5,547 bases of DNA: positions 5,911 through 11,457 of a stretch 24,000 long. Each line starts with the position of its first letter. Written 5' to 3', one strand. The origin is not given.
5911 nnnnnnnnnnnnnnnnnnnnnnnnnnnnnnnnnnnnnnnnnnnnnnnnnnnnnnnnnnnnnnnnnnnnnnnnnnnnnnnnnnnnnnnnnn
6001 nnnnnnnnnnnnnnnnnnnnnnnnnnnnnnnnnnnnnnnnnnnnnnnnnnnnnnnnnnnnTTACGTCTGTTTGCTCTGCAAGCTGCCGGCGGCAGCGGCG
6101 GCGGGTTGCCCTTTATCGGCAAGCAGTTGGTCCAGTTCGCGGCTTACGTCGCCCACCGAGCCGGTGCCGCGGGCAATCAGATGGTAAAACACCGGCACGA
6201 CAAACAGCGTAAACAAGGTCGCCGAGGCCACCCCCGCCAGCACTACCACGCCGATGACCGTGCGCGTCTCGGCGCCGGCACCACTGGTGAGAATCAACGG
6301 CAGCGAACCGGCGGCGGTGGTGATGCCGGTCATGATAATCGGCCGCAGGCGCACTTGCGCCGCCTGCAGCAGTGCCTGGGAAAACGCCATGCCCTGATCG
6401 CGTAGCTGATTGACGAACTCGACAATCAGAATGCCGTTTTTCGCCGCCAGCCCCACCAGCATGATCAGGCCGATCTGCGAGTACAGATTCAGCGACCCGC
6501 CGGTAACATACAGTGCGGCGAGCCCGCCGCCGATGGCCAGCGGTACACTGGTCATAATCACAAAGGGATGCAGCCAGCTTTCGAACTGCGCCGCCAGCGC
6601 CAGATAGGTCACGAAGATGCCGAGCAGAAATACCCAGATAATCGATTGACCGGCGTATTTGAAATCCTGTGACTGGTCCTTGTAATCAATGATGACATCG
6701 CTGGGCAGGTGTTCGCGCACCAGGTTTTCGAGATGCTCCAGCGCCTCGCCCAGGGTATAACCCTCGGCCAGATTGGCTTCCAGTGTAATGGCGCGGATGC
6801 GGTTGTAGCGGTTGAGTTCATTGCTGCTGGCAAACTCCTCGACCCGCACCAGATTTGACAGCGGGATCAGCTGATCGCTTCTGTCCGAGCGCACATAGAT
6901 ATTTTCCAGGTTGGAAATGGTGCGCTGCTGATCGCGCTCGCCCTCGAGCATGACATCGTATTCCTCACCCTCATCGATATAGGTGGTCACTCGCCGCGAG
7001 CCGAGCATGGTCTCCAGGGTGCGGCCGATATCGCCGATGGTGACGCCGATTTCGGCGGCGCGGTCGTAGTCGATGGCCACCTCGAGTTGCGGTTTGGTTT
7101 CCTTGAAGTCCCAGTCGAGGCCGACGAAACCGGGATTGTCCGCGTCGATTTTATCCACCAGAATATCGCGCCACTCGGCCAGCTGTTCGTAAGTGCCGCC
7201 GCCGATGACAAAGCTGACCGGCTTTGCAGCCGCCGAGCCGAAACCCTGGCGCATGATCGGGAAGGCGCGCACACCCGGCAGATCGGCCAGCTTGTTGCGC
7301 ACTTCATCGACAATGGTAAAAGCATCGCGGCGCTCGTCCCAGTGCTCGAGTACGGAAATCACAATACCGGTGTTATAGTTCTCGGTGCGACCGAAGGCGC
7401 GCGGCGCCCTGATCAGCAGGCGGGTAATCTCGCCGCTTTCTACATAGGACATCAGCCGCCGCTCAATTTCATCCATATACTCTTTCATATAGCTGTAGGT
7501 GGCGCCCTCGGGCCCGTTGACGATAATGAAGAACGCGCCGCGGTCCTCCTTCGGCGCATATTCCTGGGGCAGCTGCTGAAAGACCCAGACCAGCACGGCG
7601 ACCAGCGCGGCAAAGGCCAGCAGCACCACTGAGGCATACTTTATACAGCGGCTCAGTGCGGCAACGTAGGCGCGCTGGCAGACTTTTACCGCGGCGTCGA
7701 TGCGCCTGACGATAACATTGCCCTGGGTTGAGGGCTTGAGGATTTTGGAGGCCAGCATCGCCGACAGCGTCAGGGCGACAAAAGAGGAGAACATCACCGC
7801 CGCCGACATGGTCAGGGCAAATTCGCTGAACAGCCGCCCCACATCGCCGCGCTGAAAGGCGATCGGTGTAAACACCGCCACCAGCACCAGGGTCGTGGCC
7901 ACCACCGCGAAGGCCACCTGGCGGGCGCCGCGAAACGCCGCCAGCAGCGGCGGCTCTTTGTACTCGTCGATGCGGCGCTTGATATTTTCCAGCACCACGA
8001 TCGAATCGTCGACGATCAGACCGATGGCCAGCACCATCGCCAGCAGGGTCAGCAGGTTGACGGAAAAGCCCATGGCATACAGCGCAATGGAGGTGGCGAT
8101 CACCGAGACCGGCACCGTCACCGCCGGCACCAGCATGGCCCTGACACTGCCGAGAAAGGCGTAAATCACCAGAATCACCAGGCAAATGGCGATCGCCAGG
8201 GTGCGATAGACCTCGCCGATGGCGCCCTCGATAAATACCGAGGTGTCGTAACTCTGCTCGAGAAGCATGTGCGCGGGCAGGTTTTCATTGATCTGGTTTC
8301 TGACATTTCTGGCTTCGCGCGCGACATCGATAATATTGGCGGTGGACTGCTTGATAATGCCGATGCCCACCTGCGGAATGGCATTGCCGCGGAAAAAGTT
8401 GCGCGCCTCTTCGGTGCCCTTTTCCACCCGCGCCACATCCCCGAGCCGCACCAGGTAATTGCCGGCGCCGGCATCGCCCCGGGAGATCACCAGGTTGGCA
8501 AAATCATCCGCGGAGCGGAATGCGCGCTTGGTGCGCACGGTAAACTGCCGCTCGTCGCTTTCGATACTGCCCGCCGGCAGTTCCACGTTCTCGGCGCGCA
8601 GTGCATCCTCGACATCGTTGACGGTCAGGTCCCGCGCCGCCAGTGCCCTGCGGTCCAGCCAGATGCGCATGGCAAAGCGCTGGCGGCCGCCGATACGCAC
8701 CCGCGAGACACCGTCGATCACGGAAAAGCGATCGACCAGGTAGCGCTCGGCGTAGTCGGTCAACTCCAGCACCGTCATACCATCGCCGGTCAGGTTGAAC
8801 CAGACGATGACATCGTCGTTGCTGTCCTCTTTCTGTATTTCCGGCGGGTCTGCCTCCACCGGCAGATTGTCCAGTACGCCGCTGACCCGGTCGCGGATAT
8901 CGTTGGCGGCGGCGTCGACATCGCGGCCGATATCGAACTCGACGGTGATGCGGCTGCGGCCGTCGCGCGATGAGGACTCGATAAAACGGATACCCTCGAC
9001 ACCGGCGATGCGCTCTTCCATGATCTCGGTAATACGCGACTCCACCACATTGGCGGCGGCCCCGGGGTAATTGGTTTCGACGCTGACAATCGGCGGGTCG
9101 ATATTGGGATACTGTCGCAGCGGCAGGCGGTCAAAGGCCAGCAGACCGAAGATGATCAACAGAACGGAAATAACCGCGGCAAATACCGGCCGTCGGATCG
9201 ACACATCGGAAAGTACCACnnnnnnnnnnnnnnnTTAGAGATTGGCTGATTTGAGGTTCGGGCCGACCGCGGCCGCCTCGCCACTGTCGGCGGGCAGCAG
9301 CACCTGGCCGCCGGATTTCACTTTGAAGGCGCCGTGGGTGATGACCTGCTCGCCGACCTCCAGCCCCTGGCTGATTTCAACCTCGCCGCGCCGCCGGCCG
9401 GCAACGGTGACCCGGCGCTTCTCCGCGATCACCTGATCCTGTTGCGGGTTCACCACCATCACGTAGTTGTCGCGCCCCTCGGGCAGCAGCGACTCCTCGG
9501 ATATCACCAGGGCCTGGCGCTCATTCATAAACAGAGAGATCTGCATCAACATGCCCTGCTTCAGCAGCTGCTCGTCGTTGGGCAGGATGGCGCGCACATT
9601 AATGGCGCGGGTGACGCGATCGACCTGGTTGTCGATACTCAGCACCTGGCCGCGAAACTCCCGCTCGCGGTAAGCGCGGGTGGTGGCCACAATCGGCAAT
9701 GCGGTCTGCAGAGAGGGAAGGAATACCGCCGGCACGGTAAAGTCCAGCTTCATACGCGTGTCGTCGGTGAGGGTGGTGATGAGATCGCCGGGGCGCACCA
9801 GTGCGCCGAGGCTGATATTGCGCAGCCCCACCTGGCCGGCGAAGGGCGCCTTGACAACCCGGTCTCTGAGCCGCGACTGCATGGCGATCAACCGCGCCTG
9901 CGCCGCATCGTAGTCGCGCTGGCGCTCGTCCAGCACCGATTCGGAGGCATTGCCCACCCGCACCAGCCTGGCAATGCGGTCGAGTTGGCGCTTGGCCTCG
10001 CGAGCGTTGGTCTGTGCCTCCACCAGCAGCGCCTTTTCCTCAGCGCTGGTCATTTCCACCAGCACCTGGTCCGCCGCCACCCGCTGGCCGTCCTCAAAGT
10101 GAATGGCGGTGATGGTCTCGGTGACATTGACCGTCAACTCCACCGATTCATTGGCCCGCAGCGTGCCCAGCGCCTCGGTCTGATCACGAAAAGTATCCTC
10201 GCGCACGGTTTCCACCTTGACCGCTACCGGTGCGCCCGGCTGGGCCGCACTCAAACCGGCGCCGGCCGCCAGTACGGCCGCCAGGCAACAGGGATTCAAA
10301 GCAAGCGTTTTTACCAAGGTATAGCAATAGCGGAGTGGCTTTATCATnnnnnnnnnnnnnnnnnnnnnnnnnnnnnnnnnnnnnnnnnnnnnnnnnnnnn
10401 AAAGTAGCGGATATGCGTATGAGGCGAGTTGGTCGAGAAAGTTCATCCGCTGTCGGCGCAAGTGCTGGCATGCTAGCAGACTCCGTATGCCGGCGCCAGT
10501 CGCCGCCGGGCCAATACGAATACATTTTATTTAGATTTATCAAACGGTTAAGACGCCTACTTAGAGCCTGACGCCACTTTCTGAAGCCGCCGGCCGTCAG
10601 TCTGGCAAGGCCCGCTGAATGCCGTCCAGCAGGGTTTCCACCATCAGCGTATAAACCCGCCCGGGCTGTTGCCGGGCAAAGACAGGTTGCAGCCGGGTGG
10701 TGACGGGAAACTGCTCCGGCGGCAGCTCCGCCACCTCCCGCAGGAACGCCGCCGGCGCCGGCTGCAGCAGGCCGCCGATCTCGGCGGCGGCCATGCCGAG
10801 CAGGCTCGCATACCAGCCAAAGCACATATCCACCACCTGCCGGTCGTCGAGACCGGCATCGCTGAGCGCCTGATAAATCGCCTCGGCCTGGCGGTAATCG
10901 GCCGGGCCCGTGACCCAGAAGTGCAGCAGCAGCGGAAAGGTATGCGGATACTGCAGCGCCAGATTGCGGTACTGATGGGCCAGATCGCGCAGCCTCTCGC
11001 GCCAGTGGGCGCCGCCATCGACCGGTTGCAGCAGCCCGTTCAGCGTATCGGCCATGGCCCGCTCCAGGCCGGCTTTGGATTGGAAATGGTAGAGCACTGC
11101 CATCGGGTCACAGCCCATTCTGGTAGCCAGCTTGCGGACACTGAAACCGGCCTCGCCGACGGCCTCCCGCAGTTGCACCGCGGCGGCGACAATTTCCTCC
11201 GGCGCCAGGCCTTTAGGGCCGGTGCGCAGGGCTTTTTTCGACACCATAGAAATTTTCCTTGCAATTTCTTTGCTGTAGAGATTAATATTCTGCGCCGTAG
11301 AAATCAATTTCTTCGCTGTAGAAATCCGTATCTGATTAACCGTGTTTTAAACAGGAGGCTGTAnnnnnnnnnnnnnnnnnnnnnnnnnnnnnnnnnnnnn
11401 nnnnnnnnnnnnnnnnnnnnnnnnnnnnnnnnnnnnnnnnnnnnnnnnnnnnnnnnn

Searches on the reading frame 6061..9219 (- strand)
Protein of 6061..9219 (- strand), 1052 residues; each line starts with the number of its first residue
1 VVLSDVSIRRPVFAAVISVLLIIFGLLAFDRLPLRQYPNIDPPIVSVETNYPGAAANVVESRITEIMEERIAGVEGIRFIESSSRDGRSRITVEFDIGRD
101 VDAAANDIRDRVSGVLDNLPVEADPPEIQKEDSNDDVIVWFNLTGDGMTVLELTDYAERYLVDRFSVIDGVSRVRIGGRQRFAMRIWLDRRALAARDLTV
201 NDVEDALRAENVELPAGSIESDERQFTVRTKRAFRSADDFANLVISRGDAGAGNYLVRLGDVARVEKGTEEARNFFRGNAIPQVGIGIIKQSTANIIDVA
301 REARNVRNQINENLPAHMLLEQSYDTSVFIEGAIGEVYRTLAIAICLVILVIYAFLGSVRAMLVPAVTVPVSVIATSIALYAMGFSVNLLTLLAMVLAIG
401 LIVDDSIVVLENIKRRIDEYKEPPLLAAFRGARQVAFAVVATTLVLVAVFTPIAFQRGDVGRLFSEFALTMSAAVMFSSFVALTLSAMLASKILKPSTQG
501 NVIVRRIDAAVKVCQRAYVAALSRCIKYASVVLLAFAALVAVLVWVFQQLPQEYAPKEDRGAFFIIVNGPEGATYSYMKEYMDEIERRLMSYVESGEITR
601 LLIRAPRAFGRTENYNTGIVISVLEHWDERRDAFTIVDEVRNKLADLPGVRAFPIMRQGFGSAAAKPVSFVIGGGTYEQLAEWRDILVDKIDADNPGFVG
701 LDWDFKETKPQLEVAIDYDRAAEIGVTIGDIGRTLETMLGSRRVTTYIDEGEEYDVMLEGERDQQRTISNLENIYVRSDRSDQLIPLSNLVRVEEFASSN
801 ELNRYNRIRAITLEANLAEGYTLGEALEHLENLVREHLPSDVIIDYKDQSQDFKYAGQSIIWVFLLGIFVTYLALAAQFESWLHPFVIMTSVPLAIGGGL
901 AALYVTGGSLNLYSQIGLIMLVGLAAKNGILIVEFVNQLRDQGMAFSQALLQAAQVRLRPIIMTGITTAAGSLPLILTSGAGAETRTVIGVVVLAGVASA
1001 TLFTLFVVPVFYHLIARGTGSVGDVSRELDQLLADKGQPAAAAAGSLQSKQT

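Call 6: search_protein_families(library=pfam, proteins=[window:6061-9219:-], max_evalue=0.001)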
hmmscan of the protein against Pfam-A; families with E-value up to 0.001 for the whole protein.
window:6061-9219:- (1052 aa): 1 family
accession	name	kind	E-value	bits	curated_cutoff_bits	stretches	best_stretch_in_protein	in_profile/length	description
PF00873.25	ACR_tran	-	5e-287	955.2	28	1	4-1015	2-1020/1021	AcrB/AcrD/AcrF family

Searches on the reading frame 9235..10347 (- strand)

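Call 6: search_protein_families(library=pfam, proteins=[window:9235-10347:-], max_evalue=0.001)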
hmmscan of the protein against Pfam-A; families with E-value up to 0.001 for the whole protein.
window:9235-10347:- (370 aa): 2 families
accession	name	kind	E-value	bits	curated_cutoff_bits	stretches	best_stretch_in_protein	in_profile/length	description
PF16576.10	HlyD_D23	-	8.9e-21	74.6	30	1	53-267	2-213/214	Barrel-sandwich domain of CusB or HlyD membrane-fusion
PF13437.12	HlyD_3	-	1.4e-14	55.2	22.2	1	164-263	1-104/106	HlyD family secretion protein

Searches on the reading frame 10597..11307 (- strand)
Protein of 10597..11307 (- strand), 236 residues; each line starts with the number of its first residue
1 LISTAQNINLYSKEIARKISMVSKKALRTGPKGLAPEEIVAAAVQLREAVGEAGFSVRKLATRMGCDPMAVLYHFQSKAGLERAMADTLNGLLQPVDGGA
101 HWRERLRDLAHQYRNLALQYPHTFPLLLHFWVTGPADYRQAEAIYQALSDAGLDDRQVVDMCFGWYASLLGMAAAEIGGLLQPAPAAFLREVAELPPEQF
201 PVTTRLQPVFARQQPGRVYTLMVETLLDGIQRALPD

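Call 6: search_protein_families(library=pfam, proteins=[window:10597-11307:-], max_evalue=0.001)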
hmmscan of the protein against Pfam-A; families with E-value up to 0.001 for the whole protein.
window:10597-11307:- (236 aa): 3 families
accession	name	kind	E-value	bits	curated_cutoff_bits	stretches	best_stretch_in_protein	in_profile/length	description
PF02909.22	TetR_C_1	-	1.4e-09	38.4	21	1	95-232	2-144/146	Tetracyclin repressor-like, C-terminal domain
PF13305.11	TetR_C_33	-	9.4e-06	26.6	26.8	1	106-185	1-92/103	Tetracyclin repressor-like, C-terminal domain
PF00440.29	TetR_N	-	1.1e-05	25.6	24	1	39-84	1-46/47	Bacterial regulatory proteins, tetR family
